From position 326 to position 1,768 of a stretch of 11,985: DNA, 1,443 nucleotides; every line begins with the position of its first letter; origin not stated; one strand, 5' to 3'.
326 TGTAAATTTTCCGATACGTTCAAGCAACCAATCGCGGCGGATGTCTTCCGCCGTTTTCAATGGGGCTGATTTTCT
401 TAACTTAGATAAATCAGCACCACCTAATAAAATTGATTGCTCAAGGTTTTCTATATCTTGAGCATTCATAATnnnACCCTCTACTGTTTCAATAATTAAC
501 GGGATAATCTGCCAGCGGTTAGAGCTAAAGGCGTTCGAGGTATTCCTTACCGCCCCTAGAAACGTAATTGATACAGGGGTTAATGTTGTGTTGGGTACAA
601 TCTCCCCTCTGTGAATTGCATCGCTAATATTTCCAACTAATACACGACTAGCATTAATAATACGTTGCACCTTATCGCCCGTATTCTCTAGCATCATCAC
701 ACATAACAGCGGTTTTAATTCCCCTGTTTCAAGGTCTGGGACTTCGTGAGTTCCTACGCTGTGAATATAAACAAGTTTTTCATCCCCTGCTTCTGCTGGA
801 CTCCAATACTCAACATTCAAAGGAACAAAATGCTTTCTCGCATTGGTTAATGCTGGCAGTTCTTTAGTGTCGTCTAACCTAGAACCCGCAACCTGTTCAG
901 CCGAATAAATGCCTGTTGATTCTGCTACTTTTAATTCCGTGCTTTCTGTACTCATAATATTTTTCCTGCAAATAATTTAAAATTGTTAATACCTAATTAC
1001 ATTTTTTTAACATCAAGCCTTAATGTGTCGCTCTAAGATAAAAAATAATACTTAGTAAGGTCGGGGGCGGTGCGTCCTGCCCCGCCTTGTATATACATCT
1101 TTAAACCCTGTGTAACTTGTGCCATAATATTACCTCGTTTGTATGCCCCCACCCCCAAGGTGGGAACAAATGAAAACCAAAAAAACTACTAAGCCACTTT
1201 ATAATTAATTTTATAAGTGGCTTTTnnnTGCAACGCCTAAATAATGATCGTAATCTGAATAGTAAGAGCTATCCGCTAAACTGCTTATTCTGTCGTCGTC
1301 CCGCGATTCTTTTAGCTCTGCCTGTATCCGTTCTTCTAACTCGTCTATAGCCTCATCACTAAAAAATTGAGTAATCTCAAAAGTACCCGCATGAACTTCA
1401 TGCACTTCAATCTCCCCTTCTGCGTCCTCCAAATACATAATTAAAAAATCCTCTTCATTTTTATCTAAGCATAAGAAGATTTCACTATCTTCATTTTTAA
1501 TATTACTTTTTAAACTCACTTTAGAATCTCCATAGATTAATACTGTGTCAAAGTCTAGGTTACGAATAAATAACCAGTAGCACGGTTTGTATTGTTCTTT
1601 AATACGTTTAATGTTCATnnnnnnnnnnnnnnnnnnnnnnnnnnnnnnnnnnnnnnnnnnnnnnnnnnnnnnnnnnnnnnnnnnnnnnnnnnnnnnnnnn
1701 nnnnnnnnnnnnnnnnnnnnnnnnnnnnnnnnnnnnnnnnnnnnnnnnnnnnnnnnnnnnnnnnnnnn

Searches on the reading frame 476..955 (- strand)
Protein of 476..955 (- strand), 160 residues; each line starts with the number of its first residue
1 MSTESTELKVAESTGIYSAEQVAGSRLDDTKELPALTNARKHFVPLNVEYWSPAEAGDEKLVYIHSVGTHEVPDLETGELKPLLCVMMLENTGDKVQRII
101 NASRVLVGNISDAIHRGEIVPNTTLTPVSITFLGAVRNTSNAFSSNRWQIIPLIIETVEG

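Call 14: search_protein_families(library=pfam, proteins=[window:476-955:-], max_evalue=0.01)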
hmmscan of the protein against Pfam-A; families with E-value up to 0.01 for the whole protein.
window:476-955:- (160 aa): 0 families

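Call 15: search_protein_families(library=phrogs, proteins=[window:476-955:-], max_evalue=0.01)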
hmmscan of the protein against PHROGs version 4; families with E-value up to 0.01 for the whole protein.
window:476-955:- (160 aa): 1 family
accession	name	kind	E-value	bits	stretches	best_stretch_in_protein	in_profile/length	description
phrog_14584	-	unknown function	3.3e-19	70.4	1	28-157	15-142/191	-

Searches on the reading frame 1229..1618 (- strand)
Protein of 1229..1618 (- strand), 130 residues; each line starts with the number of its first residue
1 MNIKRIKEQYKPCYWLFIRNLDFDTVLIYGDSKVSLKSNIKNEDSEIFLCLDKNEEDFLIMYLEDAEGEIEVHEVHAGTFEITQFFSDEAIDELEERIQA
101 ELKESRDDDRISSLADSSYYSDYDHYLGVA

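Call 14: search_protein_families(library=pfam, proteins=[window:1229-1618:-], max_evalue=0.01)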
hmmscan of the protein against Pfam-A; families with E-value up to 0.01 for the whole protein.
window:1229-1618:- (130 aa): 0 families

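Call 15: search_protein_families(library=phrogs, proteins=[window:1229-1618:-], max_evalue=0.01)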
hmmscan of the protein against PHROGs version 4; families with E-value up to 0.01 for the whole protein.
window:1229-1618:- (130 aa): 1 family
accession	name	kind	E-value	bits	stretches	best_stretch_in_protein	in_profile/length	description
phrog_27451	-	unknown function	0.0036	18.6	1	61-108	22-70/86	-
